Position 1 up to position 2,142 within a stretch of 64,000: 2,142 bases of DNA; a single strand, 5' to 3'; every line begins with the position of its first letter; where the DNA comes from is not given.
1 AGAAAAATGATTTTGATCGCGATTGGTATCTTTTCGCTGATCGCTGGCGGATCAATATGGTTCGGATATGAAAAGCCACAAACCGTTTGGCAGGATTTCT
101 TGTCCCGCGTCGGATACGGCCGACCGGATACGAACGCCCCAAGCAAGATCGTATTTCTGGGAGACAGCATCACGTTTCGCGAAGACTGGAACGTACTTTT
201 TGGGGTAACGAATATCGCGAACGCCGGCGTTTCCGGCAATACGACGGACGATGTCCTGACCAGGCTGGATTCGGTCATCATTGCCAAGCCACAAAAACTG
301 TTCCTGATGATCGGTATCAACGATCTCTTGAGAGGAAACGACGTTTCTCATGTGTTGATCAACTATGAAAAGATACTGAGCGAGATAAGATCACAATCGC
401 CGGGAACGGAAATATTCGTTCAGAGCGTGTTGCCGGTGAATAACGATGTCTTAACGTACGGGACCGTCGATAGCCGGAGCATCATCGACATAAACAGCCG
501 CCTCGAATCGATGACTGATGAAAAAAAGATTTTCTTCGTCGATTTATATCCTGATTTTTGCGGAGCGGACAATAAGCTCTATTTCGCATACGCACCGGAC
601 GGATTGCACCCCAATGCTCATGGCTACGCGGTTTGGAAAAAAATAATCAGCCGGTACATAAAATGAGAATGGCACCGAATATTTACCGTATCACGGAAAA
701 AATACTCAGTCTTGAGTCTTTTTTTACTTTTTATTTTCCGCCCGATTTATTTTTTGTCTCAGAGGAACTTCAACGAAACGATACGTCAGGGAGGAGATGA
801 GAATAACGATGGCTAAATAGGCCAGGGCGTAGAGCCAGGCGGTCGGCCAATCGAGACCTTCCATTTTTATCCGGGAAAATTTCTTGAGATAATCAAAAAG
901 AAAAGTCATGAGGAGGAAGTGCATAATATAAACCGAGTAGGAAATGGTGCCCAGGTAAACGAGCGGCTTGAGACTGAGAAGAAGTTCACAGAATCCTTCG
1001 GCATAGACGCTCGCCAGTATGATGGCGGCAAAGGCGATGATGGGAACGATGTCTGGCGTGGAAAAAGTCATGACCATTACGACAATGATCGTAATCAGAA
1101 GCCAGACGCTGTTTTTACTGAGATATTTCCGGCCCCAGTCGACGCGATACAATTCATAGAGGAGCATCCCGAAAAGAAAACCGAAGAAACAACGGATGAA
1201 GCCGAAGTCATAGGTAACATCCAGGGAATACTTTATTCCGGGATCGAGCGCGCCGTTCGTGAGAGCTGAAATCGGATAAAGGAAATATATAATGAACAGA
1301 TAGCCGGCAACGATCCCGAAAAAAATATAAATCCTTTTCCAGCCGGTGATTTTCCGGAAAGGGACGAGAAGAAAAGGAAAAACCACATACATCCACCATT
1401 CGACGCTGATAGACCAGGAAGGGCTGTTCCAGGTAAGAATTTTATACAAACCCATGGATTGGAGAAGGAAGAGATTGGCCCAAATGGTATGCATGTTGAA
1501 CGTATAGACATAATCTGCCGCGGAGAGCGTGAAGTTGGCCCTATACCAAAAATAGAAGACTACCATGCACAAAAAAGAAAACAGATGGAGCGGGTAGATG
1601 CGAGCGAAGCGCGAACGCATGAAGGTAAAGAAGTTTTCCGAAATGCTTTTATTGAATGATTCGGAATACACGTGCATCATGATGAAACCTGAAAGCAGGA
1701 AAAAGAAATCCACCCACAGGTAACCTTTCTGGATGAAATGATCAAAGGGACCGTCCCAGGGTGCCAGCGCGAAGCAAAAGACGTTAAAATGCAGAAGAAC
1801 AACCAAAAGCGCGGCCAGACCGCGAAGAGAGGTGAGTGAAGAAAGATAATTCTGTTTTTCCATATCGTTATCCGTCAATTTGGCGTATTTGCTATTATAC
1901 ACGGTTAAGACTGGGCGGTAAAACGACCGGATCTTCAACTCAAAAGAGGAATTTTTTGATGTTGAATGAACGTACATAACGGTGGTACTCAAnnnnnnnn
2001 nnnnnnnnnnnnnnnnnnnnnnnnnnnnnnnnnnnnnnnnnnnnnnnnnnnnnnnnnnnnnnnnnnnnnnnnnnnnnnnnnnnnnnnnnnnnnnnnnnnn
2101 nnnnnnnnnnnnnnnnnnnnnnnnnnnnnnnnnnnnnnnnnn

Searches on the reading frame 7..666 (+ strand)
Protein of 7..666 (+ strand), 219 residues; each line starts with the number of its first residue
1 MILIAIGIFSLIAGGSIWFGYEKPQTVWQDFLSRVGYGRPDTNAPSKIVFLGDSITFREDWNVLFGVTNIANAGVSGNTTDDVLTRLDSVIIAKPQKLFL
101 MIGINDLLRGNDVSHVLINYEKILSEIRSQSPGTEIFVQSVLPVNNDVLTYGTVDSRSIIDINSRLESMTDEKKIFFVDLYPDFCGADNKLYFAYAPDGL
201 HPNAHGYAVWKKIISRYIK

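Call 52: search_protein_families(library=pfam, proteins=[window:7-666:+], max_evalue=0.0001)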
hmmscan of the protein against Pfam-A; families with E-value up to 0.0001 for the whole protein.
window:7-666:+ (219 aa): 3 families
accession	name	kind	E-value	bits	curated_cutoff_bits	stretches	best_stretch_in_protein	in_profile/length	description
PF13472.12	Lipase_GDSL_2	-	3.4e-28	99.8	32.9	1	50-209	1-178/178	GDSL-like Lipase/Acylhydrolase family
PF00657.28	Lipase_GDSL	-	2.9e-12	47.6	23.6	1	57-210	36-204/208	GDSL-like Lipase/Acylhydrolase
PF17182.10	OSK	-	7.5e-08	32.3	27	1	75-212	52-186/202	OSK domain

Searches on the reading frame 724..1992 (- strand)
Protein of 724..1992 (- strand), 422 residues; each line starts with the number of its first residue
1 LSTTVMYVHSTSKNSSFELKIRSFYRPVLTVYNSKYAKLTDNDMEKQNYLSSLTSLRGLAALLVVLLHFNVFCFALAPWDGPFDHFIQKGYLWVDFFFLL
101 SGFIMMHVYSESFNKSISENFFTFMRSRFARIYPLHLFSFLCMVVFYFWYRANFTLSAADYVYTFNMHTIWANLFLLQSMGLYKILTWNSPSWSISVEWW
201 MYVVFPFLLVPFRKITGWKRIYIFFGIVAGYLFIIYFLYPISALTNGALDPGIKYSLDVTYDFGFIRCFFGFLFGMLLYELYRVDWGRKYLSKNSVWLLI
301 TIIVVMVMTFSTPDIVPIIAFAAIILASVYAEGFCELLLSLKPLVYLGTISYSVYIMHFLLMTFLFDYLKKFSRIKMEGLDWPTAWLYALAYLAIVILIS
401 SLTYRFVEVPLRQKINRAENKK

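Call 52: search_protein_families(library=pfam, proteins=[window:724-1992:-], max_evalue=0.0001)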
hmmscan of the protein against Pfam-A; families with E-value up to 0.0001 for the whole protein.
window:724-1992:- (422 aa): 1 family
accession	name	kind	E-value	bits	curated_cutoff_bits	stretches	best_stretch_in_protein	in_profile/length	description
PF01757.29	Acyl_transf_3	-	1.6e-26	93.6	31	1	52-404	3-325/326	Acyltransferase domain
